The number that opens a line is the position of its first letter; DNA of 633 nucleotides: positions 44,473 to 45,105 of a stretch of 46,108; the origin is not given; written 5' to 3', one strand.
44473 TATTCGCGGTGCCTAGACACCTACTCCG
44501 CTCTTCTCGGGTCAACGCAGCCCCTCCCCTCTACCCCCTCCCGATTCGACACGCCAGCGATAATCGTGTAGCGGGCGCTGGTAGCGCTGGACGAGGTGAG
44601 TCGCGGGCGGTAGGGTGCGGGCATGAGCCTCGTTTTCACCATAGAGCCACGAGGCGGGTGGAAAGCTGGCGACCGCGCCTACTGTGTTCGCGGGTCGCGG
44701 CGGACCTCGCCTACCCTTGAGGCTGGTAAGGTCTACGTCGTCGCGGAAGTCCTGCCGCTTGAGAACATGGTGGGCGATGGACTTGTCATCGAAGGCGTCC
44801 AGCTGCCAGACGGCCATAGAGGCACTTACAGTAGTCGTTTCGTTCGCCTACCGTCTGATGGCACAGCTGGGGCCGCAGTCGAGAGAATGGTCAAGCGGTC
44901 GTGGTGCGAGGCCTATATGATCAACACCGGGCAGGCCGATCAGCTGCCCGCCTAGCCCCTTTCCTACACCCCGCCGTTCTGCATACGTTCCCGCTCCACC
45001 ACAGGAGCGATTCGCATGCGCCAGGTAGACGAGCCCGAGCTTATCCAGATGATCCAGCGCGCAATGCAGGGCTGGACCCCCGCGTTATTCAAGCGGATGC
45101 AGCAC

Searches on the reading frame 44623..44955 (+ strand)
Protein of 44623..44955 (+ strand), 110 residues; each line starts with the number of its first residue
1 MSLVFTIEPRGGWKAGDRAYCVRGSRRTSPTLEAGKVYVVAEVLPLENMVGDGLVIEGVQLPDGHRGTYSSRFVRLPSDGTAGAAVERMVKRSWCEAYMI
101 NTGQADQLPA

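Call 10: search_protein_families(library=pfam, proteins=[window:44623-44955:+], max_evalue=0.1)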
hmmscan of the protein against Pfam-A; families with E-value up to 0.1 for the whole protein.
window:44623-44955:+ (110 aa): 0 families

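Call 11: search_protein_families(library=phrogs, proteins=[window:44623-44955:+], max_evalue=0.1)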
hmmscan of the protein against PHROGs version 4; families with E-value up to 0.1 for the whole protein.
window:44623-44955:+ (110 aa): 0 families

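Call 12: find_encoding_contigs(protein=window:44623-44955:+, flank=10000, max_places=10)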
Protein window:44623-44955:+ (110 aa): 1 contig read that carries it; 1 place shown.
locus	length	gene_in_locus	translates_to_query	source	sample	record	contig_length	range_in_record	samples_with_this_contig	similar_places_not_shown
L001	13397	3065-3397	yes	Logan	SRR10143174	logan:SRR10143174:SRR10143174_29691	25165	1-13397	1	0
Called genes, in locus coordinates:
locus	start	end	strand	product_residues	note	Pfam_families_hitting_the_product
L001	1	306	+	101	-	?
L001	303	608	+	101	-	-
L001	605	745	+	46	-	-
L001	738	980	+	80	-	-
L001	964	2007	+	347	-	PF00589:Phage_integrase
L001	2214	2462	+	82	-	-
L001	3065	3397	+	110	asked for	-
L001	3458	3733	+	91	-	-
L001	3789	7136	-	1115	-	-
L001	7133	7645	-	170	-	-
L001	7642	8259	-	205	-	PF00182:Glyco_hydro_19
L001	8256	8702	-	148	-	-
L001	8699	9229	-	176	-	-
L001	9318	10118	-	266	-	PF01391:Collagen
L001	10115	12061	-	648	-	PF13550:Phage-tail_3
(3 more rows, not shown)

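Call 15: find_related_loci(query=window:44623-44955:+, collection=viral_contigs, flank=6000)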
Query window:44623-44955:+ (110 aa) in viral_contigs; peptide patterns used: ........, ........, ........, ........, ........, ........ (x = any residue, [..] = any of these).
13 stretches matched a pattern, but none encodes a relative of the query by tblastn (E <= 1e-3).

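Call 21: find_homologous_proteins(query=window:44623-44955:+, max_evalue=0.001)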
Query window:44623-44955:+ (110 aa): 3 proteins with E <= 0.001 among 9 candidates.
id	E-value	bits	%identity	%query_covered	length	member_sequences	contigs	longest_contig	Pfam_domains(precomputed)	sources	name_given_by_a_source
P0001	1.6e-67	243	100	100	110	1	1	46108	-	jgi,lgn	-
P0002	1.7e-26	111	53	96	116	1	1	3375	-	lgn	-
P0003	1.5e-23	101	66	69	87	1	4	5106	-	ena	-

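Call 22: find_encoding_contigs(protein=P0002, flank=10000)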
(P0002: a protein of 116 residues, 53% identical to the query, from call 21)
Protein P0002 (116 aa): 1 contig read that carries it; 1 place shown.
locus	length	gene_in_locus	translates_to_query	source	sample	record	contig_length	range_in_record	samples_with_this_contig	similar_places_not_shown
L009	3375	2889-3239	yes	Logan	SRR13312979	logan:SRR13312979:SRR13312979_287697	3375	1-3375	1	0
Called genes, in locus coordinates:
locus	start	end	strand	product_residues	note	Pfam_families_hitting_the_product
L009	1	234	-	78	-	?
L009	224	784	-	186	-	PF14354:Lar_restr_allev (weak)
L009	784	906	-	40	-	-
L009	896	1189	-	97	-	-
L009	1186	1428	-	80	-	-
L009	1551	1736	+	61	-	-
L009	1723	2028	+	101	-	-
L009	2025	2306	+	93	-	PF19905:DUF6378 (weak)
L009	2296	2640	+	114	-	-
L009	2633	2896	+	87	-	-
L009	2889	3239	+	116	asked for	-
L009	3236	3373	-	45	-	?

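Call 23: find_encoding_contigs(protein=P0003, flank=10000)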
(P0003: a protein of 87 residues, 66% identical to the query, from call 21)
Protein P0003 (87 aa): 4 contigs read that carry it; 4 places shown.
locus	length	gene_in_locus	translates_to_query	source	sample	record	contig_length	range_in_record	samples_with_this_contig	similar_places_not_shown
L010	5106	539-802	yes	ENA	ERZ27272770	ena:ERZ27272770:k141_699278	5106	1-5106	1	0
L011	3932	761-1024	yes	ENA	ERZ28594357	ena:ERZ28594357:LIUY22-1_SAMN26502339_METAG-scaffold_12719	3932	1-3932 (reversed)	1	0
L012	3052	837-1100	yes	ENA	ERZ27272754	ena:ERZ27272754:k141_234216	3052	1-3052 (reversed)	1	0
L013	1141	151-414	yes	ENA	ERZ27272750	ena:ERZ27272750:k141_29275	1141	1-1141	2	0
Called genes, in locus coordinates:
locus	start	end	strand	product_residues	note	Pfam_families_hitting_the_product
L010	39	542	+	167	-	-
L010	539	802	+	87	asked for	-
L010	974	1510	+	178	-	-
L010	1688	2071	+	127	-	-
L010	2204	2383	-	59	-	PF12762:DDE_Tnp_IS1595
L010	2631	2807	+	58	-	-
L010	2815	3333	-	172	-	-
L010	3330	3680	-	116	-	-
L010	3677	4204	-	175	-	PF05838:Glyco_hydro_108, PF09374:PG_binding_3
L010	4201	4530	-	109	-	-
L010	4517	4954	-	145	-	-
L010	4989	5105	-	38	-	?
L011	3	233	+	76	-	?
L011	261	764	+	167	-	-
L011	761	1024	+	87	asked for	-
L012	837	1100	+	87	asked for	-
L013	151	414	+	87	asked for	-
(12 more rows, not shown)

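Call 110: search_protein_representatives(protein=window:44623-44955:+)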
Query: 110 residues. Proteins with E-value up to 0.001 (for the whole library): 31; up to 1e-10: 18; up to 1e-30: 0. The best 31 are listed.
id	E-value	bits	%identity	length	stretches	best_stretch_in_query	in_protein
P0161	4.1e-27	111.1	50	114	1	1-107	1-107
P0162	7.2e-25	103.8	50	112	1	2-106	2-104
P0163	2.7e-22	95.5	48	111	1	1-105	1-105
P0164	6.1e-21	91.2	64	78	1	12-78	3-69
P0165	2.2e-18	83.0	45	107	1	1-102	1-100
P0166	6.2e-18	81.5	47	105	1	1-90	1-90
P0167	1.7e-16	76.9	41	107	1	5-104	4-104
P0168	8.0e-16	74.7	40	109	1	2-103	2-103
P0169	1.0e-15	74.4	50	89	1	23-102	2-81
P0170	3.1e-15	72.8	45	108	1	3-101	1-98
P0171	3.6e-15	72.6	52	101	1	11-76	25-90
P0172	1.3e-14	70.9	40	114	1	5-100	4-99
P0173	1.3e-14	70.9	45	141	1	5-100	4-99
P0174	1.1e-12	64.6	46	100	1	1-93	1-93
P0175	6.7e-12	62.1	38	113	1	4-106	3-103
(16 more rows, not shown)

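Call 116: predict_structure(alignment_id=A5)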
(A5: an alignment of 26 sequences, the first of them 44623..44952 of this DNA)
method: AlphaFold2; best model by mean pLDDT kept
length: 110 residues; sequences in the alignment: 26
mean_pLDDT: 92.0   pTM: 0.82
mean pLDDT of the five models: 92.0, 92.0, 88.6, 85.5, 85.5
residues with pLDDT >= 90: 81; 70-90: 27; 50-70: 1; < 50: 1
segments of 3 or more residues with pLDDT < 50: none
pLDDT, mean of each block of 10 residues (from residue 1): 83 97 96 97 95 97 96 92 88 90 82
secondary structure, 60 per line:
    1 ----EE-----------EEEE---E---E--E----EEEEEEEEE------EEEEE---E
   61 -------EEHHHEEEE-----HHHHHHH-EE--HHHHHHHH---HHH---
elements in order: E18-21 E37-45 E52-56 E73-76 H82-88 H94-101

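Call 119: fold_search(model_id=the predicted structure, library=pdb)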
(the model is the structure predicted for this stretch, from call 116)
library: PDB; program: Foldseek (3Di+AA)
matches with E <= 10: 309; with E <= 0.001: 0
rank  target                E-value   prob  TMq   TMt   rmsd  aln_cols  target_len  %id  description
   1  3g1j_B                1.8e-01  0.35  0.29  0.34  10.2        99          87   16  Structure from the mobile metagenome of Vibrio cholerae. Integron cassette protein VCH_CASS4. (released 2009-02-24)
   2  2dl4_MODEL_1_A        2.3e-01  0.72  0.35  0.51   4.4        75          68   13  Solution structure of the first SH3 domain of Stac protein (released 2006-10-17)
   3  7qix_G                2.4e-01  0.63  0.37  0.17  13.2       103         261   14  Specific features and methylation sites of a plant ribosome. 40S body ribosomal subunit. (released 2022-06-15)
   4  7pzy_F                3.1e-01  0.69  0.39  0.18  12.2       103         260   16  Structure of the vacant Candida albicans 80S ribosome (released 2022-05-18)
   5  5dma                  3.4e-01  0.77  0.31  0.59   5.4        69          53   17  Crystal structure of C-terminal tudor domain in PcrA/UvrD helicase (released 2016-09-28)
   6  6zon_q                3.4e-01  0.77  0.38  0.18   7.1        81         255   12  SARS-CoV-2 Nsp1 bound to a human 43S preinitiation ribosome complex - state 1 (released 2020-07-29)
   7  2akk_MODEL_1_A        3.4e-01  0.57  0.37  0.48   4.9        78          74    6  Solution structure of phnA-like protein rp4479 from Rhodopseudomonas palustris (released 2006-08-22)
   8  9n74_L4               3.6e-01  0.80  0.39  0.19   4.9        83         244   12  SSU processome maturation and disassembly, State H (released 2025-10-29)
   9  2eko_MODEL_1_A        3.6e-01  0.30  0.29  0.35   8.2        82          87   11  Solution structure of RUH-073, a Pseudo Chromo Domain from Human cDNA (released 2007-09-25)
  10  3jag_EE               4.1e-01  0.54  0.38  0.18  13.2       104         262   10  Structure of a mammalian ribosomal termination complex with ABCE1, eRF1(AAQ), and the UAA stop codon (released 2015-08-12)
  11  9h3g_Ja               4.1e-01  0.51  0.36  0.17  12.3        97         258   13  Structure of the Arabidopsis thaliana 80S ribosome in complex with P- and E-site tRNAs and mRNA (released 2026-02-04)
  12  8auv_A                4.6e-01  0.54  0.37  0.18  12.5        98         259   15  Cryo-EM structure of the plant 40S subunit (released 2023-06-07)
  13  9npx_D                4.8e-01  0.41  0.36  0.17  13.0       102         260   11  SARS-CoV-2 nsp1 bound to the Rhinolophus lepidus 40S ribosomal subunit (local refinement of the 40S body) (released 2025-06-11)
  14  9bh5_AE               5.1e-01  0.69  0.38  0.18   7.1        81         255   18  High-resolution C. elegans 80S ribosome structure - class 1 (released 2024-09-04)
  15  8q7z_Ad               5.1e-01  0.41  0.36  0.17  12.9       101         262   11  Structure of the G. gallus 80S non-rotated ribosome (released 2024-08-28)
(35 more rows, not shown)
